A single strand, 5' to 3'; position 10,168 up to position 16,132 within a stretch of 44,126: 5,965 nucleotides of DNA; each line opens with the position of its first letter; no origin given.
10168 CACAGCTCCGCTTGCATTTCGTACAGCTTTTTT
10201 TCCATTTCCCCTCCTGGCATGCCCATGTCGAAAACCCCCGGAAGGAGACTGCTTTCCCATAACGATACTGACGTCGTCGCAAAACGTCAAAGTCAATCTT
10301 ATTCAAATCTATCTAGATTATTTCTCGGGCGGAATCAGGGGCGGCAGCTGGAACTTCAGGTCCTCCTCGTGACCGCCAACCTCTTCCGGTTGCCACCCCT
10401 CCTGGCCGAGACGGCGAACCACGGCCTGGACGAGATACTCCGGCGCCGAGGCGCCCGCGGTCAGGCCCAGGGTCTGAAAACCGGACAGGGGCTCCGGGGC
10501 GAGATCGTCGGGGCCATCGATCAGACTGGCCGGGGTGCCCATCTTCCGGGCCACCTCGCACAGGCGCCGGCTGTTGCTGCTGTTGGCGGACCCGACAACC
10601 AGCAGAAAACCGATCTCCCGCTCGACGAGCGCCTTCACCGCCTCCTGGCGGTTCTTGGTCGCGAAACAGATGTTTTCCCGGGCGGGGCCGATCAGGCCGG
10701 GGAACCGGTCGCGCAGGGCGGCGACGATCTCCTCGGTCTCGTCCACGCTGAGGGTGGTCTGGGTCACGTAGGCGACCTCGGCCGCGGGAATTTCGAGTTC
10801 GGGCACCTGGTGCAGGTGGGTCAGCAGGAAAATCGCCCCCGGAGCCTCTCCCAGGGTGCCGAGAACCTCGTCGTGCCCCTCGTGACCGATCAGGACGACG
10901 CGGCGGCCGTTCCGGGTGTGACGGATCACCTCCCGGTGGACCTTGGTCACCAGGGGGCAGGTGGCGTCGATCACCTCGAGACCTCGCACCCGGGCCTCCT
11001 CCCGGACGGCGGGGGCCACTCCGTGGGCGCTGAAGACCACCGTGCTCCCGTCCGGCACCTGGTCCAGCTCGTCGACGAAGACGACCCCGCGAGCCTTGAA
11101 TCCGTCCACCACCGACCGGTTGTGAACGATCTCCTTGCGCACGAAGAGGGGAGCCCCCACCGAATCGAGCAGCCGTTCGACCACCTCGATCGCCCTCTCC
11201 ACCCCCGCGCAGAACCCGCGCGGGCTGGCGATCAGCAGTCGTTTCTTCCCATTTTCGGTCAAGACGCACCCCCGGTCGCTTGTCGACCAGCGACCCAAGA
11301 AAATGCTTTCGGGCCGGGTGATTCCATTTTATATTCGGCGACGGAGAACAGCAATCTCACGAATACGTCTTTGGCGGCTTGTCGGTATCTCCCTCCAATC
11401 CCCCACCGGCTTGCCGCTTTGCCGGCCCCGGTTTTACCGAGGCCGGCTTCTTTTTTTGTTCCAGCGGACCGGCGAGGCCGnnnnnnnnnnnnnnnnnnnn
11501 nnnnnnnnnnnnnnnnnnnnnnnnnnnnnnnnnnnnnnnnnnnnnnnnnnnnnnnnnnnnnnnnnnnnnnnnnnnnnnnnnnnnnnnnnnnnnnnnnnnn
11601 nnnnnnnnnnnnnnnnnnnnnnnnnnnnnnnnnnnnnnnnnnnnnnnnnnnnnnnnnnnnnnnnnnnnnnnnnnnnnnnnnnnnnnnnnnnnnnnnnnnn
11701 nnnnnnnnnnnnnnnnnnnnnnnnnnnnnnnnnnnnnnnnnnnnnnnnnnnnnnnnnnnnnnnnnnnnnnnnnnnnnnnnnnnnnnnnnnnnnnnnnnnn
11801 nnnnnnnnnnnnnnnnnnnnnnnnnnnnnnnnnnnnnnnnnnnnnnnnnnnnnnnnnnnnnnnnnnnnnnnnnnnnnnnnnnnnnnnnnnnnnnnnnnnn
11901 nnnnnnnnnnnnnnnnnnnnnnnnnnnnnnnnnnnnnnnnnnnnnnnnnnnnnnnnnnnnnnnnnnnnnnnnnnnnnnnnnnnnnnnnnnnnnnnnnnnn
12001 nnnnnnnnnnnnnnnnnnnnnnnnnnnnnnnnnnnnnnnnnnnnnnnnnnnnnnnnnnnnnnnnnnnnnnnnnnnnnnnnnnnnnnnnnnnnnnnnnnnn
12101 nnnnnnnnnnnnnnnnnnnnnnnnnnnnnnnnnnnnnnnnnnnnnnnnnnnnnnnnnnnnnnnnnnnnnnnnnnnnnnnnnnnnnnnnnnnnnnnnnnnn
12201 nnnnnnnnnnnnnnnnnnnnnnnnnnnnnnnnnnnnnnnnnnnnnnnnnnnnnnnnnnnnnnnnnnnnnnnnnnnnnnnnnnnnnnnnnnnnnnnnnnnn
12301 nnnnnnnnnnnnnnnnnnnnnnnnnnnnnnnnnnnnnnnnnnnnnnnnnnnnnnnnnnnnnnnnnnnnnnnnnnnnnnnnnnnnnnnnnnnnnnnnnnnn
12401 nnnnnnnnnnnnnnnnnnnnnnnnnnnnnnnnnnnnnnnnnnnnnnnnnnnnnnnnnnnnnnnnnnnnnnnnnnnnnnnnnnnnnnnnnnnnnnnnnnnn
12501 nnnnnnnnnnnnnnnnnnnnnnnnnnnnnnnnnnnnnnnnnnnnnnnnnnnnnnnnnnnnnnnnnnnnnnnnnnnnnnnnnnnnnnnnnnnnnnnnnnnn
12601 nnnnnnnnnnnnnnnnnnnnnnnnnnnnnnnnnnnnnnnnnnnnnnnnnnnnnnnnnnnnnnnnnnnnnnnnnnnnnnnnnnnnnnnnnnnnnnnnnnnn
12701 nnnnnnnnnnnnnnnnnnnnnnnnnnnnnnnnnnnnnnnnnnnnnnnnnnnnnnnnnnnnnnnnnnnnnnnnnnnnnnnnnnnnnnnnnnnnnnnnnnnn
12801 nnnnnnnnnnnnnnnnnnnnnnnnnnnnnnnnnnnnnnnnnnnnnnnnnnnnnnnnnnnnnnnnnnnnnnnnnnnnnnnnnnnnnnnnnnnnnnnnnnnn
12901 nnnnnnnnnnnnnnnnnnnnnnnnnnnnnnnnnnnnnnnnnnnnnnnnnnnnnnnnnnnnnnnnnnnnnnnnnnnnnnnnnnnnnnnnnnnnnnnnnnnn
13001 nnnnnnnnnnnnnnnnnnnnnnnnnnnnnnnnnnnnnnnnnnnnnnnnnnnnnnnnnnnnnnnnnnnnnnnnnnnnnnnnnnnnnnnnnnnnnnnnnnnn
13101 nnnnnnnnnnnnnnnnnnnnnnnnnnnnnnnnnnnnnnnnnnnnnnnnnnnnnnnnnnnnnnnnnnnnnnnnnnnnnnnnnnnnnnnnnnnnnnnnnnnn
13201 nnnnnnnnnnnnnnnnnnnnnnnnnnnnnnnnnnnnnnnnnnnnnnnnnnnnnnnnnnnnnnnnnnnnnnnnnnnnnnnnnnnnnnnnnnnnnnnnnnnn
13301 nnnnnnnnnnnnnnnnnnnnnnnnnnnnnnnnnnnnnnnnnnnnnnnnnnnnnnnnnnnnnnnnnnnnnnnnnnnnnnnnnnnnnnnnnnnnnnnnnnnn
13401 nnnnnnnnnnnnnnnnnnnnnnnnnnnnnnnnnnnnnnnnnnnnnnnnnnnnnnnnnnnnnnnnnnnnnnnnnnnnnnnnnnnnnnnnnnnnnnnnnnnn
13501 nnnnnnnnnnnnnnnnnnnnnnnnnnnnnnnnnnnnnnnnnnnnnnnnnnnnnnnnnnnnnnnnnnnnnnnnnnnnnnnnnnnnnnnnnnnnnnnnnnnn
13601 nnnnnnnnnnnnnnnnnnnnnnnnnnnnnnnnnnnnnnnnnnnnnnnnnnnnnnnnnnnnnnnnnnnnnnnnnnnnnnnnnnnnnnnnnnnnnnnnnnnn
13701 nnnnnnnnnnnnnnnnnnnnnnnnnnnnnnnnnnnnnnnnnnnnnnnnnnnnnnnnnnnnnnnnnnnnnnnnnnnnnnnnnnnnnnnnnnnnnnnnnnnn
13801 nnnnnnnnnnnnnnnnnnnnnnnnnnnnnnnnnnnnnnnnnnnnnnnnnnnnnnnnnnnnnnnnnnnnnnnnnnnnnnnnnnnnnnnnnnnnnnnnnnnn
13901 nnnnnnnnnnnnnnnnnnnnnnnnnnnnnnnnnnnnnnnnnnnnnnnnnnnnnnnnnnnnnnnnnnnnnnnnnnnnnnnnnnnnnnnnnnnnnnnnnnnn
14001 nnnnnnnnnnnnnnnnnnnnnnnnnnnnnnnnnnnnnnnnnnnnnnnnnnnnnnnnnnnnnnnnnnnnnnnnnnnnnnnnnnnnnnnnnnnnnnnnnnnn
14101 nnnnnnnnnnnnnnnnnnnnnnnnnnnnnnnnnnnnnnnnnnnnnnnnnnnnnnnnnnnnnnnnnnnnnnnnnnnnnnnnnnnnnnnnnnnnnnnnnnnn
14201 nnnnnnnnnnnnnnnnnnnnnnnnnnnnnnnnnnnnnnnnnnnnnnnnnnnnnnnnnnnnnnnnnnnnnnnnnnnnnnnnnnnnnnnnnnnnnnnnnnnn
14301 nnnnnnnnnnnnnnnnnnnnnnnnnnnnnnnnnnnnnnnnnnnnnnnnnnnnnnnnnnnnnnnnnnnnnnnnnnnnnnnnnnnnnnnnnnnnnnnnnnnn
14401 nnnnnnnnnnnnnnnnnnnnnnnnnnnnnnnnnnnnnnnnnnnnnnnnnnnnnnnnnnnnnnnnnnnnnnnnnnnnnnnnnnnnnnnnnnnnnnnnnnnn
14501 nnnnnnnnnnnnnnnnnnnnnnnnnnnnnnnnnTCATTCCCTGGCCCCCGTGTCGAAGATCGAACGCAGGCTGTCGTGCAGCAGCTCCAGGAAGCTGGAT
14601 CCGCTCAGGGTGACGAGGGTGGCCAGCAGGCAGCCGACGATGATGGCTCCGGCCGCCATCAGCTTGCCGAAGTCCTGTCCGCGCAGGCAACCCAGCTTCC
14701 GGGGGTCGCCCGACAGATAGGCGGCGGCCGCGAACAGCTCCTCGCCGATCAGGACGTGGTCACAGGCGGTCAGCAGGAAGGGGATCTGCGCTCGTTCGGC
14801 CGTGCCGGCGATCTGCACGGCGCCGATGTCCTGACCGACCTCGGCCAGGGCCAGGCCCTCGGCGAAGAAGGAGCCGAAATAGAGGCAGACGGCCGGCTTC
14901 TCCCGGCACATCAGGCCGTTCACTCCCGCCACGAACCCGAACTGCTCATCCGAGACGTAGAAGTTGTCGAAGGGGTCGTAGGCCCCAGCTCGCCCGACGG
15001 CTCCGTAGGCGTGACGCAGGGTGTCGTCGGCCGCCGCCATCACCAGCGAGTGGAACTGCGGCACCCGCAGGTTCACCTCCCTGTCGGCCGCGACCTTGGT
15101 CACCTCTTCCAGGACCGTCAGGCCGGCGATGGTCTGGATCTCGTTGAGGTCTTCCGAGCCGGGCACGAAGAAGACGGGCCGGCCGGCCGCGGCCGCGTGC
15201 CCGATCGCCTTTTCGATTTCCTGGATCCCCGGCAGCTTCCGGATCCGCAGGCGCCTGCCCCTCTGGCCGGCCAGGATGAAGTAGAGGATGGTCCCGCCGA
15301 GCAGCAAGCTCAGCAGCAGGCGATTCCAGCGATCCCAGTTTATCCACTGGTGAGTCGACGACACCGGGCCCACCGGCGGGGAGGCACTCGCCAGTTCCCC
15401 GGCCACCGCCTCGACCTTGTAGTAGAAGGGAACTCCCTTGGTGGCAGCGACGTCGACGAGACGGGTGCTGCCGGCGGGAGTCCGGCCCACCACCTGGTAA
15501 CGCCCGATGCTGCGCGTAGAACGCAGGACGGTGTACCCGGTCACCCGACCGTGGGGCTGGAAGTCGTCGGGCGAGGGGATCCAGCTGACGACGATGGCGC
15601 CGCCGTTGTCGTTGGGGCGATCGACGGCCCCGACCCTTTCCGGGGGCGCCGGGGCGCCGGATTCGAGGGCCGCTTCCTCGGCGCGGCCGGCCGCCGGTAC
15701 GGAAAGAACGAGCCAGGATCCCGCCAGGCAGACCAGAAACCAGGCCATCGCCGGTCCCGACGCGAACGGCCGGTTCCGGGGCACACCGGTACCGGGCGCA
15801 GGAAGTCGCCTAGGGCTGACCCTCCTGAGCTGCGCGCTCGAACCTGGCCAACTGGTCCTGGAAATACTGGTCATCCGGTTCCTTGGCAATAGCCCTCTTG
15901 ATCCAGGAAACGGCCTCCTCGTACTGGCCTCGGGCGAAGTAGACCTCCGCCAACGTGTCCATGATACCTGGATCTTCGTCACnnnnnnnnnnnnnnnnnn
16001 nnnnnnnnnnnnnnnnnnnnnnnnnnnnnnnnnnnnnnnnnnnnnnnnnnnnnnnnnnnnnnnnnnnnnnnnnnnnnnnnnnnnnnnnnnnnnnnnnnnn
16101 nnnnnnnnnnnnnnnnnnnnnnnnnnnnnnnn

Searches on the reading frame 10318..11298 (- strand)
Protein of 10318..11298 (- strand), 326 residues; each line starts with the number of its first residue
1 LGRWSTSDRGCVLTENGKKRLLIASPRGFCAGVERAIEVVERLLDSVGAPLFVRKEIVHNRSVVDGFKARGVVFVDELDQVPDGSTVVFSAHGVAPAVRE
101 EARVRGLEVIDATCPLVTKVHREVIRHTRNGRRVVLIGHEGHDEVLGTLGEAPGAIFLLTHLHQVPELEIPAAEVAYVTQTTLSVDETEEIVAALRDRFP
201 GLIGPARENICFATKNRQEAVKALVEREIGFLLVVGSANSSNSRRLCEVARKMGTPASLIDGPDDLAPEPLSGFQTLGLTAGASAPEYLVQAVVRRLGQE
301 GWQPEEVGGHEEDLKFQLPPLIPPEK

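Call 30: search_protein_families(library=pfam, proteins=[window:10318-11298:-], max_evalue=0.01)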
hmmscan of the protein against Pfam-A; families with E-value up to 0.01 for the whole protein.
window:10318-11298:- (326 aa): 1 family
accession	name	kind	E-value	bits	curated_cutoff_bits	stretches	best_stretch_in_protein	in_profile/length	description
PF02401.23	LYTB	-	3e-87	292.7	24.5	1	22-297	2-266/267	LytB protein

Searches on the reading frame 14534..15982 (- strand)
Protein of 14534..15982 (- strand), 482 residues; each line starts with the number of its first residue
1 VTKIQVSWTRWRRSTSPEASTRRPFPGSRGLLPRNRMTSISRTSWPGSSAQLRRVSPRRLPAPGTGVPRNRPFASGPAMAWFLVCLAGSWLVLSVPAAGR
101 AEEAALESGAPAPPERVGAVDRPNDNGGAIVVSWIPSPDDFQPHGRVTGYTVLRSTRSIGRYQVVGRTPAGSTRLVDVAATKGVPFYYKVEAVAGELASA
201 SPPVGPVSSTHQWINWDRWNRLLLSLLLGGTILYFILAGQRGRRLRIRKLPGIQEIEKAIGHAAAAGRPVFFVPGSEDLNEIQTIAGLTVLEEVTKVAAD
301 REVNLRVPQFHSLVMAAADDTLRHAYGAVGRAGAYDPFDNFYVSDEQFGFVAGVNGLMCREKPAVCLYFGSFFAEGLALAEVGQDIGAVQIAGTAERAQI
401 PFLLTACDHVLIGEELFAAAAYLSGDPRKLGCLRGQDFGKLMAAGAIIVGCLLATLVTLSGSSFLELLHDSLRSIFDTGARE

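Call 30: search_protein_families(library=pfam, proteins=[window:14534-15982:-], max_evalue=0.01)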
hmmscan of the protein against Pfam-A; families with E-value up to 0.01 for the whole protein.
window:14534-15982:- (482 aa): 1 family
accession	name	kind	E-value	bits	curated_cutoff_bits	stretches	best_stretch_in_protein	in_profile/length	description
PF20539.3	DUF6754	-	3.3e-94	315.2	27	1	210-459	2-251/257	Domain of unknown function (DUF6754)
